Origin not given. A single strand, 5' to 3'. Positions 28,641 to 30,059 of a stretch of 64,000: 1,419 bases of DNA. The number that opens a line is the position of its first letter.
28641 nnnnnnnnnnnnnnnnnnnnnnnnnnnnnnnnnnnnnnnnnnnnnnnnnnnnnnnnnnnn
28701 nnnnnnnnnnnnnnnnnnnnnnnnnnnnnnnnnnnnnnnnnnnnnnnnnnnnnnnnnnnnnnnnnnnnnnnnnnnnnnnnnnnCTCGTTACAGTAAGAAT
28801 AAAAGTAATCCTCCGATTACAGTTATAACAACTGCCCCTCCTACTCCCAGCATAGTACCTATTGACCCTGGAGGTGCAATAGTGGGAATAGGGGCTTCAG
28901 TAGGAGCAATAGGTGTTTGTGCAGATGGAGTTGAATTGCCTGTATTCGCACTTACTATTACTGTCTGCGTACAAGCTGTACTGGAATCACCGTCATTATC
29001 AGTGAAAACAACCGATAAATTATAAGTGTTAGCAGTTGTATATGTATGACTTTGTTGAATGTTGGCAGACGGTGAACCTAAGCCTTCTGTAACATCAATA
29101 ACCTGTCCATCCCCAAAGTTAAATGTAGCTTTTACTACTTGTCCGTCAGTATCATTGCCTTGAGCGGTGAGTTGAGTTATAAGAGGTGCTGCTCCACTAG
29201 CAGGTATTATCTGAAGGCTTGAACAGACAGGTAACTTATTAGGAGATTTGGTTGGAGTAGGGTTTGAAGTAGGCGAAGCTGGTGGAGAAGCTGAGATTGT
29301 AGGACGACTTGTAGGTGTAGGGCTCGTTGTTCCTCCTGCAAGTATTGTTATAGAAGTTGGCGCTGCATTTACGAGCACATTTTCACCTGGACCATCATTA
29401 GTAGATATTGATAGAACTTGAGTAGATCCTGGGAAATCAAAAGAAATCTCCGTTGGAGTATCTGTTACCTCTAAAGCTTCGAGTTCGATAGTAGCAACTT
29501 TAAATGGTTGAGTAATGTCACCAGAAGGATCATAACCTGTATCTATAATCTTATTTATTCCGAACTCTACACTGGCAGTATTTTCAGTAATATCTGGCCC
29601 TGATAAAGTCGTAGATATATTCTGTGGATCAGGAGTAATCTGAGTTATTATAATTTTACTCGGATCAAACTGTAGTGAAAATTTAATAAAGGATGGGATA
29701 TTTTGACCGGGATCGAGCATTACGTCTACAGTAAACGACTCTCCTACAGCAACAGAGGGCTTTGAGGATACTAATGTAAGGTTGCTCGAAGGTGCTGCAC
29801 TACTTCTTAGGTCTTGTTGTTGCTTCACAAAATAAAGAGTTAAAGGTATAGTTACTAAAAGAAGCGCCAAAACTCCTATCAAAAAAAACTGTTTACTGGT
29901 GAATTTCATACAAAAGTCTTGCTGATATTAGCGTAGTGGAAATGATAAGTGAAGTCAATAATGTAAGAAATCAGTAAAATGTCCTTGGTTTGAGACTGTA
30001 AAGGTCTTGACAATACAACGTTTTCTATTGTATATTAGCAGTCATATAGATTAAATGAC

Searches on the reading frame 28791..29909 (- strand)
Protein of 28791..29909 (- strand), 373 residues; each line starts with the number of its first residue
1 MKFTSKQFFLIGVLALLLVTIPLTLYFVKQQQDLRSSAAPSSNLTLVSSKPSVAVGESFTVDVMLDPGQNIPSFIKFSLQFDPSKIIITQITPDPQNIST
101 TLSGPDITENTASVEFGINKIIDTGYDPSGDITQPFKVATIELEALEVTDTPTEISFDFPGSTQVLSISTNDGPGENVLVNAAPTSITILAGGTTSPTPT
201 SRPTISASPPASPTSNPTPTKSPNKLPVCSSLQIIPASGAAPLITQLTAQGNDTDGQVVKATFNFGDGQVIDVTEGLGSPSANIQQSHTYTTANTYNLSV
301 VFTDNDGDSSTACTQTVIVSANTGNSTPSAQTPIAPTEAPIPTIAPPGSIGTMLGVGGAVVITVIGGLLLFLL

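Call 9: search_protein_families(library=pfam, proteins=[window:28791-29909:-], max_evalue=0.1)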
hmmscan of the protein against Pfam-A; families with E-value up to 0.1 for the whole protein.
window:28791-29909:- (373 aa): 3 families
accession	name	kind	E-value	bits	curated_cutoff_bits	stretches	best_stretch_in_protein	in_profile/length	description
PF00801.26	PKD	-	6.6e-08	32.9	23.5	1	240-317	12-80/80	PKD domain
PF18911.6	PKD_4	-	4e-07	30.4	27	1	243-317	18-83/85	PKD domain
PF14172.12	DUF4309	-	0.099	13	25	0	254-308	9-64/133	Domain of unknown function (DUF4309)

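Call 10: search_protein_families(library=ncbifam, proteins=[window:28791-29909:-], max_evalue=1)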
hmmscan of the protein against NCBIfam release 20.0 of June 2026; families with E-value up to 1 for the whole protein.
window:28791-29909:- (373 aa): 1 family
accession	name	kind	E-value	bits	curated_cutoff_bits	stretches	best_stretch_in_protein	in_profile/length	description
NF058578.1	CPR_pilus_PamR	equivalog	0.0023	16.9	300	1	264-329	186-245/297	pilus system RbmA-like protein PamR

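Call 18: find_homologous_proteins(query=window:28791-29909:-, max_evalue=0.001)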
Query window:28791-29909:- (373 aa): 119 proteins with E <= 0.001 among 8000 candidates.
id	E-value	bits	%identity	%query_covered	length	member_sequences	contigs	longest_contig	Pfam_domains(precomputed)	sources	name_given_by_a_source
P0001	4.4e-230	781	100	100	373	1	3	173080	PF00801.27,PF18911.7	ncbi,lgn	-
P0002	3.2e-163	561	72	100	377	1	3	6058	PF00801.27,PF18911.7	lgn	-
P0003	3.0e-157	541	68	100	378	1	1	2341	PF00801.27,PF18911.7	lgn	-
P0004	3.8e-147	508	66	100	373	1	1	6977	PF00801.27,PF18911.7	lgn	-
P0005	1.2e-145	503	65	100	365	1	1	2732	PF00801.27,PF18911.7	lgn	-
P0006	1.6e-134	467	62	100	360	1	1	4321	PF00801.27,PF18911.7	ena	-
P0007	5.0e-130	452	60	100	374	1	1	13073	PF00801.27,PF18911.7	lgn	-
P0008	6.9e-125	435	58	100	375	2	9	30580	PF00801.27,PF18911.7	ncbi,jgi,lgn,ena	-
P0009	5.8e-123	429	56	100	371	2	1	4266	PF00801.27,PF18911.7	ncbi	-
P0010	1.6e-121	424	57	100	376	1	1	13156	PF00801.27,PF18911.7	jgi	jgi:hypothetical protein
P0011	2.6e-120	420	55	100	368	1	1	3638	PF00801.27,PF18911.7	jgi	jgi:hypothetical protein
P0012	2.7e-120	420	56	100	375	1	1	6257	PF00801.27,PF18911.7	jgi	jgi:PKD repeat protein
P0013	3.3e-114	400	54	100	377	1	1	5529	PF00801.27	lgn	-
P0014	5.8e-108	379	53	96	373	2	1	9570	PF00801.27,PF18911.7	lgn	-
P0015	9.6e-100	352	58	77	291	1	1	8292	-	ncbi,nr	ncbi:MAG TPA: hypothetical protein PLD54_02740, partial [Candidatus Levybacteria bacterium]|nr:hypot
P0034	3.8e-58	215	37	99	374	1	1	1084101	PF18911.7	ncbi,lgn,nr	ncbi:MAG: hypothetical protein KatS3mg089_0233 [Patescibacteria group bacterium]|nr:MAG: hypothetica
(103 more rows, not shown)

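Call 29: find_encoding_contigs(protein=P0001, flank=1000, max_places=3)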
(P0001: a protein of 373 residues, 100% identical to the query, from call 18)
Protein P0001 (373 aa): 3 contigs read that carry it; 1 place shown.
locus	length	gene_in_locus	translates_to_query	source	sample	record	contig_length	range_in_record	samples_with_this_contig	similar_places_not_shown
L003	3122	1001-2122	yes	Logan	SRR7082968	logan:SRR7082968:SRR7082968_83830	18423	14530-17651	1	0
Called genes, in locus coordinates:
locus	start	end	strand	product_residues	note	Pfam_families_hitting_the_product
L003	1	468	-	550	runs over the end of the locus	PF00118:Cpn60_TCP1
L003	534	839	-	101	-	PF00166:Cpn10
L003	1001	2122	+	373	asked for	PF00801:PKD, PF18911:PKD_4 (weak)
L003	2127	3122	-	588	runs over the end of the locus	?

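Call 30: find_encoding_contigs(protein=P0034, flank=10000, max_places=2)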
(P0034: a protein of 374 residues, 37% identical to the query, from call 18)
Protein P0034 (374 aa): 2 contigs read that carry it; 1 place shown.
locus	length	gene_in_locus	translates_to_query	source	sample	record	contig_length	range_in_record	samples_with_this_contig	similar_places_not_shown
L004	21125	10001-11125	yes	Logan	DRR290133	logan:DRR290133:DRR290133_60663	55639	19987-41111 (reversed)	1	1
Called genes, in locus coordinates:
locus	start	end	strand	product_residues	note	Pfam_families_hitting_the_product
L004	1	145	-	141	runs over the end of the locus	-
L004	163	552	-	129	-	-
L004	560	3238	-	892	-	PF07517:SecA_DEAD, PF01043:SecA_PP_bind, PF21090:P-loop_SecA, PF07516:SecA_SW, PF02810:SEC-C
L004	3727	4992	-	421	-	PF02403:Seryl_tRNA_N, PF00587:tRNA-synt_2b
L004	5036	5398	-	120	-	PF01649:Ribosomal_S20p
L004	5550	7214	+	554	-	PF01554:MatE (weak), PF03023:MurJ, PF13440:Polysacc_synt_3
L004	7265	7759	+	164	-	PF01725:Ham1p_like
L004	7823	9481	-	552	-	PF00118:Cpn60_TCP1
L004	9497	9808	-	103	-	PF00166:Cpn10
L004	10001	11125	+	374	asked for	PF18911:PKD_4 (weak)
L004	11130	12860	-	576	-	PF00009:GTP_EFTU, PF00071:Ras (faint), PF03144:GTP_EFTU_D2, PF00679:EFG_C, PF06421:LepA_C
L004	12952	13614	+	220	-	PF00160:Pro_isomerase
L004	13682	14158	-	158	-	PF00177:Ribosomal_S7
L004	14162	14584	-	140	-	PF00164:Ribosom_S12_S23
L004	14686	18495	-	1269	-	PF04997:RNA_pol_Rpb1_1, PF00623:RNA_pol_Rpb1_2, PF04983:RNA_pol_Rpb1_3, PF04998:RNA_pol_Rpb1_5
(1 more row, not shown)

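Call 67: predict_structure(alignment_id=A6)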
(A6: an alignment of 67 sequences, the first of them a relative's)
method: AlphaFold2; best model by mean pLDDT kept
length: 373 residues; sequences in the alignment: 67
mean_pLDDT: 83.8   pTM: 0.55
mean pLDDT of the five models: 83.8, 83.6, 83.5, 83.5, 81.8
residues with pLDDT >= 90: 217; 70-90: 73; 50-70: 49; < 50: 34
segments of 3 or more residues with pLDDT < 50: 195-203, 330-348
pLDDT, mean of each block of 10 residues (from residue 1): 74 83 82 72 95 96 95 96 98 94 97 92 58 88 97 96 90 84 95 57 52 62 93 95 96 96 98 93 96 97 98 97 62 44 47 65 76 65
secondary structure, 60 per line:
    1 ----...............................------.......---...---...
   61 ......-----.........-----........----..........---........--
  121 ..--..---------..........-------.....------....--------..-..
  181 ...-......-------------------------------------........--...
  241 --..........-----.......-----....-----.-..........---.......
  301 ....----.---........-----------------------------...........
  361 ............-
elements in order: H5-35 E42-48 E52-54 E58-66 E72-80 E86-93 E98-107 E111-118 E136-145 E153-157 E164-167 E179-183 E185-190 E228-235 E238-240 E243-252 E258-264 E270-273 E281-290 E294-304 E313-320 H350-372

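Call 78: fold_search(model_id=the predicted structure, library=pdb)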
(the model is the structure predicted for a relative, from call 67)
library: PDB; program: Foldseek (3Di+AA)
matches with E <= 10: 1992; with E <= 0.001: 368
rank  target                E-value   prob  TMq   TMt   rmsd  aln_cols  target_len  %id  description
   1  2w1n                  2.6e-12  1.00  0.29  0.45  22.9       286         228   13  cohesin and fibronectin type-III double module construct from the Clostridium perfringens glycoside hydrolase GH84C (released 2009-02-03)
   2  5lxv_C                1.7e-08  1.00  0.32  0.63   5.4       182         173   15  Crystal structure of Ruminococcus flavefaciens scaffoldin C cohesin in complex with a dockerin from an uncharacterized (released 2016-10-19)
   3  5lxv_A                2.0e-08  1.00  0.31  0.62   5.4       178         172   15  Crystal structure of Ruminococcus flavefaciens scaffoldin C cohesin in complex with a dockerin from an uncharacterized (released 2016-10-19)
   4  6kgf_C                2.2e-08  1.00  0.31  0.72   3.8       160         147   15  Crystal structure of CaDoc0917(R16D)-CaCohA2 complex at pH 8.2 (released 2020-07-08)
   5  3l8q_C                2.4e-08  1.00  0.31  0.34  14.7       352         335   12  Structure analysis of the type II cohesin dyad from the adaptor ScaA scaffoldin of Acetivibrio cellulolyticus (released 2010-05-05)
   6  6kgc_A                3.8e-08  1.00  0.32  0.76   3.5       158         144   15  Crystal structure of CaDoc0917(R49D)-CaCohA2 complex at pH 5.4 (released 2020-07-08)
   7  6kgf_A                4.0e-08  1.00  0.32  0.76   3.6       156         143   15  Crystal structure of CaDoc0917(R16D)-CaCohA2 complex at pH 8.2 (released 2020-07-08)
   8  6kge_A                4.0e-08  1.00  0.32  0.76   3.6       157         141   16  Crystal structure of CaDoc0917(R16D)-CaCohA2 complex at pH 5.5 (released 2020-07-08)
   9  3l8q_D                5.2e-08  1.00  0.30  0.33  14.4       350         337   10  Structure analysis of the type II cohesin dyad from the adaptor ScaA scaffoldin of Acetivibrio cellulolyticus (released 2010-05-05)
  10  8cs9_X                5.5e-08  1.00  0.23  0.13  17.1       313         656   10  Composite reconstruction of Class 1 of the erythrocyte ankyrin-1 complex (released 2022-07-20)
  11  6kgd_A                7.5e-08  1.00  0.31  0.72   4.1       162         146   15  Crystal structure of CaDoc0917(R49D)-CaCohA2 complex at pH 8.0 (released 2020-07-08)
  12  3l8q_B                8.4e-08  1.00  0.33  0.35  13.0       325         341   13  Structure analysis of the type II cohesin dyad from the adaptor ScaA scaffoldin of Acetivibrio cellulolyticus (released 2010-05-05)
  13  1g1k_A                9.3e-08  1.00  0.31  0.73   3.8       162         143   22  COHESIN MODULE FROM THE CELLULOSOME OF CLOSTRIDIUM CELLULOLYTICUM (released 2000-11-22)
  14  3l8q_A                1.0e-07  1.00  0.32  0.35  15.1       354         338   11  Structure analysis of the type II cohesin dyad from the adaptor ScaA scaffoldin of Acetivibrio cellulolyticus (released 2010-05-05)
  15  3s3j_A                1.5e-07  1.00  0.21  0.13  15.4       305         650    6  Transglutaminase 2 in complex with a novel inhibitor (released 2012-06-06)
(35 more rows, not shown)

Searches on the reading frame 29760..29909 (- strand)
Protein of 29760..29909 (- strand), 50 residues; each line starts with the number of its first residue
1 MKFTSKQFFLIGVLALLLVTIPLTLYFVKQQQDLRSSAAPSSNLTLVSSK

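Call 17: find_homologous_proteins(query=A3, max_evalue=10)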
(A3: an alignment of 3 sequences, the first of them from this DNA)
Query A3 (3 sequences): 6 candidates shared short words with the query, none scored E <= 10.

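Call 76: search_protein_families(library=ncbifam, proteins=[window:29760-29909:-], max_evalue=10)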
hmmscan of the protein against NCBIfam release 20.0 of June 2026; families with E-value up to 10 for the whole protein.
seq(50 aa): 1 family
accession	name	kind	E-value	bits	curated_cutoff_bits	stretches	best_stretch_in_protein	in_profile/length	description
NF010524.0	PRK13922.14-4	equivalog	0.15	11.2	332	1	1-37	1-36/270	rod shape-determining protein MreC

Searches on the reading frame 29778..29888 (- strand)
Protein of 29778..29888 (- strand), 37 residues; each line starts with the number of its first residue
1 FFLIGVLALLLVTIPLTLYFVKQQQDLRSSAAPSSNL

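Call 33: search_protein_representatives(alignment_id=A4)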
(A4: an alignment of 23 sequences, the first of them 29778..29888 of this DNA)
Query: 23 sequences, 37 profile positions. Proteins with E-value up to 0.001 (for the whole library): 842; up to 1e-10: 54; up to 1e-30: 0. The best 150 are listed.
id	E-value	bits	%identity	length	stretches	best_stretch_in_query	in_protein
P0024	6.7e-16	73.9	-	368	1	1-37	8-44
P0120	1.2e-15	73.1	-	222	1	1-37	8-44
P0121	1.4e-15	72.9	-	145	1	1-37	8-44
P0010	1.6e-14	69.5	-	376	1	1-37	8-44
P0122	3.3e-14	68.5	-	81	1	1-37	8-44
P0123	5.1e-14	67.9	-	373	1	1-37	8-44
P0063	5.6e-14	67.7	-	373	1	1-37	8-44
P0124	2.1e-13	65.9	-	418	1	2-37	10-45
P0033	2.4e-13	65.7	-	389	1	1-37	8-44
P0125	2.9e-13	65.5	-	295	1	1-37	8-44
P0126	3.4e-13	65.2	-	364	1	1-37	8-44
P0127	3.5e-13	65.2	-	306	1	1-37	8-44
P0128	4.5e-13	64.8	-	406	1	1-37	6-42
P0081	5.6e-13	64.5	-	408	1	1-37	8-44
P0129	6.0e-13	64.4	-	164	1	1-37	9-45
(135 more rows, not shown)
